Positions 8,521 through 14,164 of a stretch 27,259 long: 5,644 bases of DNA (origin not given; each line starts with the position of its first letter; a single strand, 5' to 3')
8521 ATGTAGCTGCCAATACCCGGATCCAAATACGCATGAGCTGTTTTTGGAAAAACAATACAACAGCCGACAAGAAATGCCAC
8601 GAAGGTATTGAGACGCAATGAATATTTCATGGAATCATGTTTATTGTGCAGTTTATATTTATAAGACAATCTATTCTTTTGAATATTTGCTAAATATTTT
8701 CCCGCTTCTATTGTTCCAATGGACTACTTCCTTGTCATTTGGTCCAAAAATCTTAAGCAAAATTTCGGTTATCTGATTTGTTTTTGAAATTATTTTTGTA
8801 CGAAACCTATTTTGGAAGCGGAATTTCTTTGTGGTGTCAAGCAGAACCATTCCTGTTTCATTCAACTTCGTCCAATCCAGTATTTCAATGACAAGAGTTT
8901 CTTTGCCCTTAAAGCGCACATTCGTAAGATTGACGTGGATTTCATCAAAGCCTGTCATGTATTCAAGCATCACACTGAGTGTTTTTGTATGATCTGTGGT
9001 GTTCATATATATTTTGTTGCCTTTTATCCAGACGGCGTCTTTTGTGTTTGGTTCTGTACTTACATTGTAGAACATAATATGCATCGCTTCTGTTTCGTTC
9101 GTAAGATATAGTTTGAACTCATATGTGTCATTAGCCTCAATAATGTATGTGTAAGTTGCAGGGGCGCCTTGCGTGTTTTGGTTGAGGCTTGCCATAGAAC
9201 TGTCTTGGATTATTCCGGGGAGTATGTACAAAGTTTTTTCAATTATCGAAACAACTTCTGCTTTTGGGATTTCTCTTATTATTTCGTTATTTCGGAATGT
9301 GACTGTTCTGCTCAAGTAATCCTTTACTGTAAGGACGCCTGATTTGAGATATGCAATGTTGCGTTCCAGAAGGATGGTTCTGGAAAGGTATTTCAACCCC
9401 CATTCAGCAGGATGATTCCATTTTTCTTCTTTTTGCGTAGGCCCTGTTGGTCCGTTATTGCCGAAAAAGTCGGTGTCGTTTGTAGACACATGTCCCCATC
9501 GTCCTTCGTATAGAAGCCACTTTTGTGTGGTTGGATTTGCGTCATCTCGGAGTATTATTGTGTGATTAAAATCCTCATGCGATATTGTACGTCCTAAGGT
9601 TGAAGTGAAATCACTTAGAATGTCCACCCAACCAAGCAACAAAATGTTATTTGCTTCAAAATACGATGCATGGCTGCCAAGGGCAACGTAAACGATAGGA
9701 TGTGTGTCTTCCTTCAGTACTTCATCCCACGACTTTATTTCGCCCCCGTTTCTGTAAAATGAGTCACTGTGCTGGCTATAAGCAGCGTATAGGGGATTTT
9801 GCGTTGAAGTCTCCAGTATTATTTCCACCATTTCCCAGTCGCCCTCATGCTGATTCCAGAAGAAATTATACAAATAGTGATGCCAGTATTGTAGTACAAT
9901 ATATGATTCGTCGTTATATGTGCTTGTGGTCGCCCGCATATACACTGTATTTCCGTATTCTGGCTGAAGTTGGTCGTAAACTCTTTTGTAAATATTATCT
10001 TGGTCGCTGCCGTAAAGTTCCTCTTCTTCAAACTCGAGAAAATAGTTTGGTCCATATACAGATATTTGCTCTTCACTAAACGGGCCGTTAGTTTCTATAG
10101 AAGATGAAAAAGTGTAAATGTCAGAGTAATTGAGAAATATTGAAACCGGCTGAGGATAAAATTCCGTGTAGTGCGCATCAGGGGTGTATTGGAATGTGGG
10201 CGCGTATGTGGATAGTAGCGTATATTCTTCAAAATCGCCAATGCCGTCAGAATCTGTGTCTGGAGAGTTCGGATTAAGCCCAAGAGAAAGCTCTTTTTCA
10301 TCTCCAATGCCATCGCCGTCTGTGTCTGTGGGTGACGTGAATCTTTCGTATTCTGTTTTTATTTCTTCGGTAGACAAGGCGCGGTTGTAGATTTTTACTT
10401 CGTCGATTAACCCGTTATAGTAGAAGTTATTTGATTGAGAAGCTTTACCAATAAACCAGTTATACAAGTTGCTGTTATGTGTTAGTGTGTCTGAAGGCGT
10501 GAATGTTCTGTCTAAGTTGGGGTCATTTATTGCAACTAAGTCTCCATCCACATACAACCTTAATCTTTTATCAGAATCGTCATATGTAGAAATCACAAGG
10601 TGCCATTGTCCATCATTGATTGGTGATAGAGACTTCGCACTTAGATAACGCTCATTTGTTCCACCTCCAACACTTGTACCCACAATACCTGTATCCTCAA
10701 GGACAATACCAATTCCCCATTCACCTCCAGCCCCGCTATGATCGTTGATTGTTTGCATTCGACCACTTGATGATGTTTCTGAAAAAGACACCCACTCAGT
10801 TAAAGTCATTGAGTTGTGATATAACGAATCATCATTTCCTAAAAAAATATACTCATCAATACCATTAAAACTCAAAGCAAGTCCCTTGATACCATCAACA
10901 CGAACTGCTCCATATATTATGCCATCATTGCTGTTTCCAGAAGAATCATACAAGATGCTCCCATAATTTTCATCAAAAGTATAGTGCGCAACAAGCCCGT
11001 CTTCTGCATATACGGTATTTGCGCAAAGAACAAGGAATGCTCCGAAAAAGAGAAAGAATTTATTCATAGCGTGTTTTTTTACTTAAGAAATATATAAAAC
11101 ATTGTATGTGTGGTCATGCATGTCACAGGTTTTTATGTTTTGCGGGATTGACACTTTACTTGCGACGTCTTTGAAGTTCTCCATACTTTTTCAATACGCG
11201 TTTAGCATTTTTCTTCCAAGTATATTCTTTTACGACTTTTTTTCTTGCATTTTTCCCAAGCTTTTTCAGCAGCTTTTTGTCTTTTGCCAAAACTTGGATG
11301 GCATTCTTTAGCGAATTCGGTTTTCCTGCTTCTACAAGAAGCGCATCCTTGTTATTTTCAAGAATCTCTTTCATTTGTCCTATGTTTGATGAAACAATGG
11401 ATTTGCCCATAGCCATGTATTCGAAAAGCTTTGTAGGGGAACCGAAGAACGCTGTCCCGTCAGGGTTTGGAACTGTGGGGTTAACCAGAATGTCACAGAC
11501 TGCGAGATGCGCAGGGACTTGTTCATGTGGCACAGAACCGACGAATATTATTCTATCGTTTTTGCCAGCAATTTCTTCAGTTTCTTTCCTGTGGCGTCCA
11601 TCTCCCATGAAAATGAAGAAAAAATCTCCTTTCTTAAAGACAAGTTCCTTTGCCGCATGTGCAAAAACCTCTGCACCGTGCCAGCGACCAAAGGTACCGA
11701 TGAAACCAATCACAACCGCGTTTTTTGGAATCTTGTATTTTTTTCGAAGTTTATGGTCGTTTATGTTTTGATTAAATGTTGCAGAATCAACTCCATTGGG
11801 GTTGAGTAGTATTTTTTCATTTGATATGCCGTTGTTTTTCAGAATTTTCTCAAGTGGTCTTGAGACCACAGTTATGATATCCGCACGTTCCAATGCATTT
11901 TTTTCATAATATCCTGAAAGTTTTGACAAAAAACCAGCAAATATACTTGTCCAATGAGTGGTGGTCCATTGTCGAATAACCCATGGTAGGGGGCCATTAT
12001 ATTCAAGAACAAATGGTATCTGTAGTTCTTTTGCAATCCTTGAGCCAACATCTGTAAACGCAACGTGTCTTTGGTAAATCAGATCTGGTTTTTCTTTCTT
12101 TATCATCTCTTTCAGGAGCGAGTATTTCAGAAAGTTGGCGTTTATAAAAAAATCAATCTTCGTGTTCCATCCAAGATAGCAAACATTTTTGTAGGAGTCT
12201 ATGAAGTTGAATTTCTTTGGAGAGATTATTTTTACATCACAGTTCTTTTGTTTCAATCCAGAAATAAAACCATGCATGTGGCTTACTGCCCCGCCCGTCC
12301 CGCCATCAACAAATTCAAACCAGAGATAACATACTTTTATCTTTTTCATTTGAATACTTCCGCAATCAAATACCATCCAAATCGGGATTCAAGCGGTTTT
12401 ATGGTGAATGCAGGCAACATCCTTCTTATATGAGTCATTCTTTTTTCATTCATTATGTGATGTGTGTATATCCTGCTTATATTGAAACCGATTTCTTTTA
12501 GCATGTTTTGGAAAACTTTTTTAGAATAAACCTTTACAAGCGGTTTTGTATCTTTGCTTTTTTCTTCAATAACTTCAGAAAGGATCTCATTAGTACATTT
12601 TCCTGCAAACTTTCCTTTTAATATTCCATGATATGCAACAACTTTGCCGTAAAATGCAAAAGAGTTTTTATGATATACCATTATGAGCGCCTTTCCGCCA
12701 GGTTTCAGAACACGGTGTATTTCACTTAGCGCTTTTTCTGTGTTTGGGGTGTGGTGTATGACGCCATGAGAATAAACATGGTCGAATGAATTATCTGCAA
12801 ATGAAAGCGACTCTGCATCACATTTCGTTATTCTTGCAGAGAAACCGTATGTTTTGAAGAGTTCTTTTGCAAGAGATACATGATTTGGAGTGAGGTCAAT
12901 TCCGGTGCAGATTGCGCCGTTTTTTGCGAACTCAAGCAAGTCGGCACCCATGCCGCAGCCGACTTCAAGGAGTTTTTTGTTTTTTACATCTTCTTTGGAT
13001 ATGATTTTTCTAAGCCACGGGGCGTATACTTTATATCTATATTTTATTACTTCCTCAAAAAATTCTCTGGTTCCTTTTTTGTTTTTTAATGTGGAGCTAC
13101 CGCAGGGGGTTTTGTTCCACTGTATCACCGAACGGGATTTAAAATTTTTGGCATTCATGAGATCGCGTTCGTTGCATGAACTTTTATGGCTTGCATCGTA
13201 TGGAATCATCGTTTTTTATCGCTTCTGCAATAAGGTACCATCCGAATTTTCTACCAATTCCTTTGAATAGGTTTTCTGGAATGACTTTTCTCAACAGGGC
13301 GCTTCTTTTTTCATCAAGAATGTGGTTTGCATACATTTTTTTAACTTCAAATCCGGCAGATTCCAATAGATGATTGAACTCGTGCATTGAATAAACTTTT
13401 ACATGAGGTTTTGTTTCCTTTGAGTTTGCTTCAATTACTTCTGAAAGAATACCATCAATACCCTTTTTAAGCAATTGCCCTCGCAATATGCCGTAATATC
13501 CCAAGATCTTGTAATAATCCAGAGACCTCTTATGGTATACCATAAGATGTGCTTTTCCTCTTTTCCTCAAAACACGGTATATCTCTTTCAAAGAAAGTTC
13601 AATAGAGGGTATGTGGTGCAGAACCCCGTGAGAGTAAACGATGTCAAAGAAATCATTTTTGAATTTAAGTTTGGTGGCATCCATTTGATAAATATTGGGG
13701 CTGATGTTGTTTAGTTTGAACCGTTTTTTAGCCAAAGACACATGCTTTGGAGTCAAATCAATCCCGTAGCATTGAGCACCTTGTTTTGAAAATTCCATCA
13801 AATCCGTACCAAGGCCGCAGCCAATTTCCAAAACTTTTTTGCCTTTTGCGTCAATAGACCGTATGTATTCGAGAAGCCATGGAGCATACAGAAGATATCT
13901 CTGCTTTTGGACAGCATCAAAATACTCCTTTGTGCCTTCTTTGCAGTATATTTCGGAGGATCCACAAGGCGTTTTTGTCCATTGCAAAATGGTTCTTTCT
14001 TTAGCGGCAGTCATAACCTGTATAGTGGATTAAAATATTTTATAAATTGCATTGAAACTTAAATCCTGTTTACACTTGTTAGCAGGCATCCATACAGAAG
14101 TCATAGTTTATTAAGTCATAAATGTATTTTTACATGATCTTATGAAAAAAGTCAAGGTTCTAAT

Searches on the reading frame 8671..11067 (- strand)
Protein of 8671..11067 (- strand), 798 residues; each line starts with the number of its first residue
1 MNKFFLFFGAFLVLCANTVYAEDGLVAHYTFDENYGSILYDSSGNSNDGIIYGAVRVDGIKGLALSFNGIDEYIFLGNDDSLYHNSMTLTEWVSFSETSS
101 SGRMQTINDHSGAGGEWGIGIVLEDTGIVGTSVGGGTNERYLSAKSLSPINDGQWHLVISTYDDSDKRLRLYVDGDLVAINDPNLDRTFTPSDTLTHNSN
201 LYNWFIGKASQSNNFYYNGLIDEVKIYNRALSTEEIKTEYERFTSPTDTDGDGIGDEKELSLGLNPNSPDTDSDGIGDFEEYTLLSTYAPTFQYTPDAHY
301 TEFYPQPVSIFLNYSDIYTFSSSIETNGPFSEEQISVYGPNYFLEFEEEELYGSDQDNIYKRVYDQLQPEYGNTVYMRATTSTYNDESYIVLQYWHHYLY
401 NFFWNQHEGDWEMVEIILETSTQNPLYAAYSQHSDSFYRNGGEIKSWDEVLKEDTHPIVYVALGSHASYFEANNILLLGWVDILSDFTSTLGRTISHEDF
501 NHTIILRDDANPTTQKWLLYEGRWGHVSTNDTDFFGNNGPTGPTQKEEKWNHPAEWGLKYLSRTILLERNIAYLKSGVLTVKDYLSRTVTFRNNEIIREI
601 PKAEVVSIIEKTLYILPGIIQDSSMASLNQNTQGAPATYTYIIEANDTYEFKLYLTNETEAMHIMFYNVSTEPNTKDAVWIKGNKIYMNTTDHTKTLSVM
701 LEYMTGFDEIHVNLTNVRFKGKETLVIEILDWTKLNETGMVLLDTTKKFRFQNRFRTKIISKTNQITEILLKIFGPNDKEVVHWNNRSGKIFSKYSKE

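Call 13: search_protein_families(library=pfam, proteins=[window:8671-11067:-], max_evalue=0.001)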
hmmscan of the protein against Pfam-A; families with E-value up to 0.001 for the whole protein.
window:8671-11067:- (798 aa): 4 families
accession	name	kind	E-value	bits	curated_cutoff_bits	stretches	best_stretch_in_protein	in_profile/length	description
PF13385.13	Laminin_G_3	-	6.5e-22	78.7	27.6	1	69-237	2-151/151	Concanavalin A-like lectin/glucanases superfamily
PF02973.23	Sialidase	-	5.2e-06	26.5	26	1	159-239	109-184/189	Sialidase, N-terminal domain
PF07953.20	Toxin_R_bind_N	-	6.8e-06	26.4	23.8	1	38-182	3-152/191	Clostridium neurotoxin, N-terminal receptor binding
PF02210.31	Laminin_G_2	-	0.00041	21.2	22.9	1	136-226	37-123/126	Laminin G domain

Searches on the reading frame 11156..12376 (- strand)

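Call 13: search_protein_families(library=pfam, proteins=[window:11156-12376:-], max_evalue=0.001)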
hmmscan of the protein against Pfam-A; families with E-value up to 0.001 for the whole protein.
window:11156-12376:- (406 aa): 6 families
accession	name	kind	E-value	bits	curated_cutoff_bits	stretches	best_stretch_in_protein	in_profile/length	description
PF13692.12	Glyco_trans_1_4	-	4.1e-25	89.1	27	1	222-366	3-142/142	Glycosyl transferases group 1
PF00534.26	Glycos_transf_1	-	6.7e-24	84.8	26.4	1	209-379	4-171/172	Glycosyl transferases group 1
PF13439.12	Glyco_transf_4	-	2.5e-17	63.9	28.5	1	28-198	2-168/170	Glycosyltransferase Family 4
PF13524.12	Glyco_trans_1_2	-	3.7e-12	46.8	25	1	269-395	19-143/144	Glycosyl transferase-like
PF13477.12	Glyco_trans_4_2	-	7.8e-07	29.8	23.4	1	32-124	11-104/139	Glycosyl transferase 4-like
PF13579.12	Glyco_trans_4_4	-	1.8e-06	28.8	29.7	1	87-195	62-158/158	Glycosyl transferase 4-like domain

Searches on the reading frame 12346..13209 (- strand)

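Call 13: search_protein_families(library=pfam, proteins=[window:12346-13209:-], max_evalue=0.001)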
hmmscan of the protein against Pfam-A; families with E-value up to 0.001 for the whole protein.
window:12346-13209:- (287 aa): 13 families
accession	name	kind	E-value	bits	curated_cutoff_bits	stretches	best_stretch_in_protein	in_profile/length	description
PF08241.18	Methyltransf_11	-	2e-27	96.1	21.2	1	81-176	1-95/95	Methyltransferase domain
PF13649.12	Methyltransf_25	-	8.1e-24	84.6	27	1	81-172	2-97/97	Methyltransferase domain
PF13847.12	Methyltransf_31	-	2.2e-21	76.5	27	1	76-179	3-112/145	Methyltransferase domain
PF08242.18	Methyltransf_12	-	8.8e-18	65.3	30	1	81-173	1-97/98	Methyltransferase domain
PF13489.12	Methyltransf_23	-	1.5e-17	64.3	27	1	57-244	4-161/164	Methyltransferase domain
PF01209.24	Ubie_methyltran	-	1.6e-12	47.7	20.1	1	60-244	30-215/233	ubiE/COQ5 methyltransferase family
PF08003.17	Methyltransf_9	-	1e-07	31.7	23.8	1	55-175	94-216/315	Protein of unknown function (DUF1698)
PF02353.26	CMAS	-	5.3e-07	29.7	27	1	75-177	60-165/273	Mycolic acid cyclopropane synthetase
PF09445.16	Methyltransf_15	-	0.00014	21.9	22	1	79-136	3-60/165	RNA cap guanine-N2 methyltransferase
PF03141.22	Methyltransf_29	-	0.0002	20.5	23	1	65-172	104-213/506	Putative S-adenosyl-L-methionine-dependent methyltransferase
PF05724.17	TPMT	-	0.00058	20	26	0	49-176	9-153/218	Thiopurine S-methyltransferase (TPMT)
PF07021.18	MetW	-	0.00069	19.7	21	0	78-168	15-102/193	Methionine biosynthesis protein MetW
PF20922.3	Anamorsin_N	-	0.00099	19.3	27.1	0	135-176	45-87/163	Anamorsin, N-terminal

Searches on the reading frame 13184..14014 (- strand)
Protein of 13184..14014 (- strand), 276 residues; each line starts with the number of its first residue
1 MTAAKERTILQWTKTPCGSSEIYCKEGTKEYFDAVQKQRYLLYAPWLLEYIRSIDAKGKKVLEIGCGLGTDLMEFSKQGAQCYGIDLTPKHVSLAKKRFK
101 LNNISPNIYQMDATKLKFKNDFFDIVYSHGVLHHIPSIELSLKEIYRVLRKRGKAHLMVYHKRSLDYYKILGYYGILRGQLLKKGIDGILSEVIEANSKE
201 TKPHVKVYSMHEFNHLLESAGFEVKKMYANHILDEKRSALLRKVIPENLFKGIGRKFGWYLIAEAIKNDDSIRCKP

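Call 14: search_protein_families(library=pfam, proteins=[window:13184-14014:-], max_evalue=0.001)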
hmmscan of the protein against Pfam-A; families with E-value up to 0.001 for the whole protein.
window:13184-14014:- (276 aa): 11 families
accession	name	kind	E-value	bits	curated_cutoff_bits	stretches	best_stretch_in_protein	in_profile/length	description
PF08241.18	Methyltransf_11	-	3.2e-23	82.6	21.2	1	62-155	1-93/95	Methyltransferase domain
PF13649.12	Methyltransf_25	-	1.8e-20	73.8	27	1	61-153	1-97/97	Methyltransferase domain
PF13489.12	Methyltransf_23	-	5.2e-20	72.3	27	1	37-224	3-161/164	Methyltransferase domain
PF13847.12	Methyltransf_31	-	9.3e-18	64.8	27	1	57-154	3-106/145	Methyltransferase domain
PF08242.18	Methyltransf_12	-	1.1e-14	55.4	30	1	62-154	1-97/98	Methyltransferase domain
PF01209.24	Ubie_methyltran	-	1.5e-08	34.7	20.1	1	55-170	45-164/233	ubiE/COQ5 methyltransferase family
PF05724.17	TPMT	-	1.3e-05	25.5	26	1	47-116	26-93/218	Thiopurine S-methyltransferase (TPMT)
PF02353.26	CMAS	-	3.6e-05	23.6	27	1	57-157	62-164/273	Mycolic acid cyclopropane synthetase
PF06325.19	PrmA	-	6.9e-05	22.9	22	1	48-132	152-236/296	Ribosomal protein L11 methyltransferase (PrmA)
PF08003.17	Methyltransf_9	-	9.9e-05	21.9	23.8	1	55-154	113-214/315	Protein of unknown function (DUF1698)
PF03291.22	mRNA_G-N7_MeTrfase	-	0.00049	19.7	26.6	1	49-100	51-105/315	mRNA (guanine-N(7))-methyltransferase domain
